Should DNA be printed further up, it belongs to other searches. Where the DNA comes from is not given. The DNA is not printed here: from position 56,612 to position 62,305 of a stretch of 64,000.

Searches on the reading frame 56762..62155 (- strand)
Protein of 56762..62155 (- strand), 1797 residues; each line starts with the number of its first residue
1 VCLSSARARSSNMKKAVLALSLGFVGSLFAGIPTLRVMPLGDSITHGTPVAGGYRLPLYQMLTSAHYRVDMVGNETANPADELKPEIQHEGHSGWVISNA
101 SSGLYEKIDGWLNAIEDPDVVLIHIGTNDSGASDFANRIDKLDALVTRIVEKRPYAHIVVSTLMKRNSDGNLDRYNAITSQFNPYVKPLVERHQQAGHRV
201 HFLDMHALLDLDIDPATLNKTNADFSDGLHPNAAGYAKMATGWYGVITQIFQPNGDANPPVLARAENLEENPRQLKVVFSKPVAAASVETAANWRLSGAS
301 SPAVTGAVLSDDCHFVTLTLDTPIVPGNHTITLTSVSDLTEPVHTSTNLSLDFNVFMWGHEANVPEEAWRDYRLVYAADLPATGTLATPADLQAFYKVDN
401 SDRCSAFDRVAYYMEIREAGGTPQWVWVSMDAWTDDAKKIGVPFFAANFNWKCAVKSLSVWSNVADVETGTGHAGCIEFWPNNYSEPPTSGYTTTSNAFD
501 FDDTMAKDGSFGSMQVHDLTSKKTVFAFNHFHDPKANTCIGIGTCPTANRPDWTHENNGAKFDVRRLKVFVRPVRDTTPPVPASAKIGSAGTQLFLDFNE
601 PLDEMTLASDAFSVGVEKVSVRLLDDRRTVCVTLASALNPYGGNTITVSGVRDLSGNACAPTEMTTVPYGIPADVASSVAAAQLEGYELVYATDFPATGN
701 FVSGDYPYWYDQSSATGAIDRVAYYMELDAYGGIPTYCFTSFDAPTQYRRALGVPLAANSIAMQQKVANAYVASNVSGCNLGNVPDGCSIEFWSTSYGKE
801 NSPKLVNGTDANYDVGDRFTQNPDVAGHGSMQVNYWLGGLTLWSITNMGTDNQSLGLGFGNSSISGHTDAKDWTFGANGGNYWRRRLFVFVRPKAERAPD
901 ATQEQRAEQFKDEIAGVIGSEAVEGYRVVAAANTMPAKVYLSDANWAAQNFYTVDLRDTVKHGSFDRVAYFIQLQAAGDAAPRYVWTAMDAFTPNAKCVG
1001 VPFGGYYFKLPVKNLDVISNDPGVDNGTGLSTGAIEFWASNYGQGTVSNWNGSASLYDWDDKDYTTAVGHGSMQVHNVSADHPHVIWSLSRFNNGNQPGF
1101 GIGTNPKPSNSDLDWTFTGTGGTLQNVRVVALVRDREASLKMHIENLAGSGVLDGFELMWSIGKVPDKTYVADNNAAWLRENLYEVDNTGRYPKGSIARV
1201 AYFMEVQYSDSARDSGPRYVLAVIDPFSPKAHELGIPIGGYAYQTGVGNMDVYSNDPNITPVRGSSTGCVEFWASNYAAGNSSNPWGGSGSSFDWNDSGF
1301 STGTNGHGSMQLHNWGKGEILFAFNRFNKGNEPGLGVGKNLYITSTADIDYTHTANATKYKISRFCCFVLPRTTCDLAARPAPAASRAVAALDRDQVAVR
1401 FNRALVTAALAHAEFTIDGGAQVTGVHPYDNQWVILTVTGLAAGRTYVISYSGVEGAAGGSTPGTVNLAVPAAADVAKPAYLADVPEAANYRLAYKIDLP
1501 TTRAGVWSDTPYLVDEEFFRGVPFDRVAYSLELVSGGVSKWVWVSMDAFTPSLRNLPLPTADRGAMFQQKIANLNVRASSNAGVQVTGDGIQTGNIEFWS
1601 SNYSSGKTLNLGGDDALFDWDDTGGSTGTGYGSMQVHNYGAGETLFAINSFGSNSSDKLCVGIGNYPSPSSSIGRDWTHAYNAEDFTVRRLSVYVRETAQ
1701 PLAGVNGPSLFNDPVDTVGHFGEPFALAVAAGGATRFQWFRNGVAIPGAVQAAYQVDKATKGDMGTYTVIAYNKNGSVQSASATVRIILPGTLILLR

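Call 45: search_protein_families(library=pfam, proteins=[window:56762-62155:-], max_evalue=0.001)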
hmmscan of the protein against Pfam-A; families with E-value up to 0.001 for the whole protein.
window:56762-62155:- (1797 aa): 4 families
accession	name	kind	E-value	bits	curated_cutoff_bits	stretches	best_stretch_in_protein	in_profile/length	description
PF13472.12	Lipase_GDSL_2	-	2.1e-18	67.9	32.9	1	40-237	2-177/178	GDSL-like Lipase/Acylhydrolase family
PF13205.12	Big_5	-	1.4e-12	48.6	23.6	1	582-660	12-96/105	Bacterial Ig-like domain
PF00657.28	Lipase_GDSL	-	2e-11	44.9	23.6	1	37-240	1-205/208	GDSL-like Lipase/Acylhydrolase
PF13753.12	SWM_repeat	-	3e-05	24.6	27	0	576-648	2-79/86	Putative flagellar system-associated repeat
